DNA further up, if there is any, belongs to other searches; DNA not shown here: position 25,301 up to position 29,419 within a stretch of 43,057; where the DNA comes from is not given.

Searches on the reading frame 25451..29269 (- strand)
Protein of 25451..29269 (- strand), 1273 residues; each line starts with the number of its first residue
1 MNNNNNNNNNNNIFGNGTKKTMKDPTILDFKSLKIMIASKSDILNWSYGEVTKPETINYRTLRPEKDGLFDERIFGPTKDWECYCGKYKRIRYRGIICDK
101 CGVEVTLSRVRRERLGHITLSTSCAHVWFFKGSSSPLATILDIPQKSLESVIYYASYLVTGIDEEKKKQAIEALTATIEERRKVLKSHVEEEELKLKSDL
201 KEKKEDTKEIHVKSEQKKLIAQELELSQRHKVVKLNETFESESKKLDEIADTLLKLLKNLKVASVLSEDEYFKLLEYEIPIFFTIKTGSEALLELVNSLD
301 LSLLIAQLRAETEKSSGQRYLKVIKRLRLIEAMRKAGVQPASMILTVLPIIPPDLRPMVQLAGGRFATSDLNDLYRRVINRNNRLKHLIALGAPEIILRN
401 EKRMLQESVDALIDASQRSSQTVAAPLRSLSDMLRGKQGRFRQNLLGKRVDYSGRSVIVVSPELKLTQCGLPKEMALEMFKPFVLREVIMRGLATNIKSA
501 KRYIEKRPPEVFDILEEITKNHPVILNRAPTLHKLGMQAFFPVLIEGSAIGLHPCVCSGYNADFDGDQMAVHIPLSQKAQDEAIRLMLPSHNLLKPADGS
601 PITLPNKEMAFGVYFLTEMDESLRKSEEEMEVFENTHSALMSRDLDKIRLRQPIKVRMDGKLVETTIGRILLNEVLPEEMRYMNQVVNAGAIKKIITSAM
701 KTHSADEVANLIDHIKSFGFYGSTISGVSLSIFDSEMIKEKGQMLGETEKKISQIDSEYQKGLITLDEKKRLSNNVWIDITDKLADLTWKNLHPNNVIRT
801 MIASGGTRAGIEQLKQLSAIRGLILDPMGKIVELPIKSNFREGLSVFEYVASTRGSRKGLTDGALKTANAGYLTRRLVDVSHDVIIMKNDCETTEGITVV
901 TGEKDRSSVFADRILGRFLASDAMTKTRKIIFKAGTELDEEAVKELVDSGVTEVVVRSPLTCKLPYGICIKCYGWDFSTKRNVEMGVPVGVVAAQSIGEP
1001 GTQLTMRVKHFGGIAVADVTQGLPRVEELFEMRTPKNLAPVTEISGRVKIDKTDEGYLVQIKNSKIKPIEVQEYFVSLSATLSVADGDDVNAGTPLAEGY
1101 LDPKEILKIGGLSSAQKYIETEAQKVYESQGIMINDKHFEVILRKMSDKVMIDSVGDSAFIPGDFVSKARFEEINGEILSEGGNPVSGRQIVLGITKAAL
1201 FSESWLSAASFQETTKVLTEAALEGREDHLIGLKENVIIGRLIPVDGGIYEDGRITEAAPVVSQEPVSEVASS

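Call 17: search_protein_families(library=pfam, proteins=[window:25451-29269:-], max_evalue=0.001)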
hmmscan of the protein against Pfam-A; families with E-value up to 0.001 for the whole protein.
window:25451-29269:- (1273 aa): 5 families
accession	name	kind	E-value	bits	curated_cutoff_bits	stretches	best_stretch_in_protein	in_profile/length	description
PF04997.17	RNA_pol_Rpb1_1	-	1.6e-70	238.4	39.7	1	29-445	3-312/312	RNA polymerase Rpb1, domain 1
PF04998.22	RNA_pol_Rpb1_5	-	1.8e-53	182.2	28.5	1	843-1197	1-261/267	RNA polymerase Rpb1, domain 5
PF00623.25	RNA_pol_Rpb1_2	-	1.7e-36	126.4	25.3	1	447-588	1-165/166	RNA polymerase Rpb1, domain 2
PF04983.23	RNA_pol_Rpb1_3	-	2.2e-15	57.4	28.9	1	592-734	1-161/162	RNA polymerase Rpb1, domain 3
PF05000.22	RNA_pol_Rpb1_4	-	0.00043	20.6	24.8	0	771-841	24-107/107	RNA polymerase Rpb1, domain 4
